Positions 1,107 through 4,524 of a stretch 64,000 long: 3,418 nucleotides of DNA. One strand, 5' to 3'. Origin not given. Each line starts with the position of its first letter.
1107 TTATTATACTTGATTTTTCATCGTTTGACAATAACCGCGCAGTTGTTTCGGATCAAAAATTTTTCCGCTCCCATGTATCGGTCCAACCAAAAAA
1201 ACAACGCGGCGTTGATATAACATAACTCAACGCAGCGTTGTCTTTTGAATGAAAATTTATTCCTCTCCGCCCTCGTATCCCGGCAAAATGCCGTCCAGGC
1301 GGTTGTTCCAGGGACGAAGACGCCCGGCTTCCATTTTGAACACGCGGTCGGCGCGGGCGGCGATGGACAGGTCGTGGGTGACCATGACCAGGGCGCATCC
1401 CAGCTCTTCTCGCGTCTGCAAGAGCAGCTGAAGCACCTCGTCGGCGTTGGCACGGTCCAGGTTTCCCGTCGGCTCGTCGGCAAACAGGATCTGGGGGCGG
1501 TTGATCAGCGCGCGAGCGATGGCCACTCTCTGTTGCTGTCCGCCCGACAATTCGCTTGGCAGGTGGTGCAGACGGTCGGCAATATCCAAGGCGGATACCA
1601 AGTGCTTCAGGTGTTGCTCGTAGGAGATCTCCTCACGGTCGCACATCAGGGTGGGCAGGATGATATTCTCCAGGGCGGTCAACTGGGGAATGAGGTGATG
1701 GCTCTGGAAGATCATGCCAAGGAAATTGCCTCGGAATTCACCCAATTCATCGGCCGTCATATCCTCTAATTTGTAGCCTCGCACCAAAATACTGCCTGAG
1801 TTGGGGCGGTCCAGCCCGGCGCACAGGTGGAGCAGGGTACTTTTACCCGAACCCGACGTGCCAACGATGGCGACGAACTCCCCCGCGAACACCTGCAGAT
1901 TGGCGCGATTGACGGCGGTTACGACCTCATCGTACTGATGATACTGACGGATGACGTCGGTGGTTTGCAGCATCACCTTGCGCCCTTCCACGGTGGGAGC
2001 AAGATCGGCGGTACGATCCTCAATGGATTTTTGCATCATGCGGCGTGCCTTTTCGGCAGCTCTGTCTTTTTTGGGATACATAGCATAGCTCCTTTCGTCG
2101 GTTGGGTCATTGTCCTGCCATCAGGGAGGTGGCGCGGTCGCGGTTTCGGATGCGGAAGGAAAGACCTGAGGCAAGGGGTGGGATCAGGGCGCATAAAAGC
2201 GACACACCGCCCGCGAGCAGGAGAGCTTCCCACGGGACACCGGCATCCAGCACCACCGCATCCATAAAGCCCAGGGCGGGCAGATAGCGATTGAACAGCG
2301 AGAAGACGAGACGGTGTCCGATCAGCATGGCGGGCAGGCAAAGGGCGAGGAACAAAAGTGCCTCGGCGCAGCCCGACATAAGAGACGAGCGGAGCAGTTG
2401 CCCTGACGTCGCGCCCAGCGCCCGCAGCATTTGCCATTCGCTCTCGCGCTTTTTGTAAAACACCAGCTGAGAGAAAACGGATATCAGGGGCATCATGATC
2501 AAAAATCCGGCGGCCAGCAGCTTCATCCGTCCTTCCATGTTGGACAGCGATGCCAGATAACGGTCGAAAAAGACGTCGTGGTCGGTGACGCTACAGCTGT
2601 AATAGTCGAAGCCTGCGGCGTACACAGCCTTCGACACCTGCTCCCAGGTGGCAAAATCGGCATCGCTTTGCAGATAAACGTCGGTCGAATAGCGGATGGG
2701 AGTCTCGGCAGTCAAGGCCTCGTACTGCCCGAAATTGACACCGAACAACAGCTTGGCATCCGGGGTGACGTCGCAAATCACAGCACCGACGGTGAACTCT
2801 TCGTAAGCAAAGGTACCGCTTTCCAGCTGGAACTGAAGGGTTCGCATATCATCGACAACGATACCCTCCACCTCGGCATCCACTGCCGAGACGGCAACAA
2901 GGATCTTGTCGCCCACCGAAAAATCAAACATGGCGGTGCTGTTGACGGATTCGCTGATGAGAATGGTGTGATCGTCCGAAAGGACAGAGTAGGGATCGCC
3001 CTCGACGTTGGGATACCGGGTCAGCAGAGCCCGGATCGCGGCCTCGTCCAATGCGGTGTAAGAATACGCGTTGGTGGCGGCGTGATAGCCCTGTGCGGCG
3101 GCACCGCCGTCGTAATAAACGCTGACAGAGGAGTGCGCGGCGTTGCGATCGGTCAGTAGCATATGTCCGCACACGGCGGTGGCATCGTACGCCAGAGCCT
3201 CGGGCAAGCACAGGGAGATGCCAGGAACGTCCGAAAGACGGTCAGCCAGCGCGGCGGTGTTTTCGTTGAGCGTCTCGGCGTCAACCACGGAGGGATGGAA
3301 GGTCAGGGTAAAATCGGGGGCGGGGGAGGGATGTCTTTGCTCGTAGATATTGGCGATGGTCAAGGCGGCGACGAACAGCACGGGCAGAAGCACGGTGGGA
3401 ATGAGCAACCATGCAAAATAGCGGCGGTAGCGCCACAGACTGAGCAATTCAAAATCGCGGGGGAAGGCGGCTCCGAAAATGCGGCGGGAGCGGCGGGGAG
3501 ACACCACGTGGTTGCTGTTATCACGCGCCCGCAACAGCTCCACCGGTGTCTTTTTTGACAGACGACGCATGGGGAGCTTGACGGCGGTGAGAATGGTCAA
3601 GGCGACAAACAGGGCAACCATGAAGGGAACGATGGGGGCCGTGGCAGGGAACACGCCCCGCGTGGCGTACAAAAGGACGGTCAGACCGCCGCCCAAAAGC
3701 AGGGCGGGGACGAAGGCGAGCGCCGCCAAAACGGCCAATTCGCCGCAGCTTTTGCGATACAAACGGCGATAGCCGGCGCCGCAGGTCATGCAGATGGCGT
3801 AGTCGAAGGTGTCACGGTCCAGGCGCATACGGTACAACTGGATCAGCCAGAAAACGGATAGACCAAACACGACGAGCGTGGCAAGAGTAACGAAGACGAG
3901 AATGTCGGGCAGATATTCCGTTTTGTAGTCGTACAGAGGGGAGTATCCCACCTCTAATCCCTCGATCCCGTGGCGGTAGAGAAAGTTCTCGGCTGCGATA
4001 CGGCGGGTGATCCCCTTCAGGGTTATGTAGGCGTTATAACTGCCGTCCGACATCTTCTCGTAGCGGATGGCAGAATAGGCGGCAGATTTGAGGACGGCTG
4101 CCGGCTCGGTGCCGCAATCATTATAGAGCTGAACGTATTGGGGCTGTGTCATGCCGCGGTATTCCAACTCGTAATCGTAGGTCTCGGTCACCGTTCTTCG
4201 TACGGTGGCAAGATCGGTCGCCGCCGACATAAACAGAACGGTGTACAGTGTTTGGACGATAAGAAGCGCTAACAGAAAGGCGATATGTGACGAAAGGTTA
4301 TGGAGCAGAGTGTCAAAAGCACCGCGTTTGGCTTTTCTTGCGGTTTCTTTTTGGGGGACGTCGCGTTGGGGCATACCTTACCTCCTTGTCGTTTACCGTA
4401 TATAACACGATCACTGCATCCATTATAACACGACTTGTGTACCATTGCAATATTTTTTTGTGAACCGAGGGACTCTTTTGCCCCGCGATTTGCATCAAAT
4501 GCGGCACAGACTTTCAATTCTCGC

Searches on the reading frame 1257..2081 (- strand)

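Call 37: search_protein_families(library=pfam, proteins=[window:1257-2081:-], max_evalue=0.00001)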
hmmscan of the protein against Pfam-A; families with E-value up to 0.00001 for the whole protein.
window:1257-2081:- (274 aa): 2 families
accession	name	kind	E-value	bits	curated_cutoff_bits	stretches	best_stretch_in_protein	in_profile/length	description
PF00005.33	ABC_tran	-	3.9e-34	118.6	25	1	58-205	2-136/137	ABC transporter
PF02463.25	SMC_N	-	2.9e-06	27.3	40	0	170-251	135-212/220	RecF/RecN/SMC N terminal domain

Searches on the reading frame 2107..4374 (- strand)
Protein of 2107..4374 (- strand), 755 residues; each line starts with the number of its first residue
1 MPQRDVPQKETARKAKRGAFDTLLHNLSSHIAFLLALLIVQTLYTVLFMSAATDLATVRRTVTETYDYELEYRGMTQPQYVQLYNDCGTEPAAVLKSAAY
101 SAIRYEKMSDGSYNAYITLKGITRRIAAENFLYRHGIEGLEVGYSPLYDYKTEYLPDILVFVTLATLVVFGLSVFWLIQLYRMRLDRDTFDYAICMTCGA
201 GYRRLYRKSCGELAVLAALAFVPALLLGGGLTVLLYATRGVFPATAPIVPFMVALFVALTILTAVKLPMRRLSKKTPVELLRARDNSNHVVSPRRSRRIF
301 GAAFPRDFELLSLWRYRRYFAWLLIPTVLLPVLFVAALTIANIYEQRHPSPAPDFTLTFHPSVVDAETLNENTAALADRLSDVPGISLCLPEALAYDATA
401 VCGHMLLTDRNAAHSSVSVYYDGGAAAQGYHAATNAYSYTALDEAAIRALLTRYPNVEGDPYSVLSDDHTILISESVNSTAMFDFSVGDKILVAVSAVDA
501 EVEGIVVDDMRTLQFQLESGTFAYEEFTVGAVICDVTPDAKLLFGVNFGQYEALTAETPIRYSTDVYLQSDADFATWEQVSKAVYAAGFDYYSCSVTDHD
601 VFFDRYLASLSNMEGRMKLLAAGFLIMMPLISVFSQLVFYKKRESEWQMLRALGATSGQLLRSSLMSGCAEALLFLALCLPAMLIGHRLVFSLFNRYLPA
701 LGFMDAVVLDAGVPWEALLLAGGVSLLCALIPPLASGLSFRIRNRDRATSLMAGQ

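Call 37: search_protein_families(library=pfam, proteins=[window:2107-4374:-], max_evalue=0.00001)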
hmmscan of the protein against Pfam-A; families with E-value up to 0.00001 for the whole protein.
window:2107-4374:- (755 aa): 1 family
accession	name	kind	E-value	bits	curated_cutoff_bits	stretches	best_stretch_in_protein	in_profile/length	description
PF02687.27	FtsX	-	1.4e-06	28.8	25.5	0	621-740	4-115/120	FtsX-like permease C-terminal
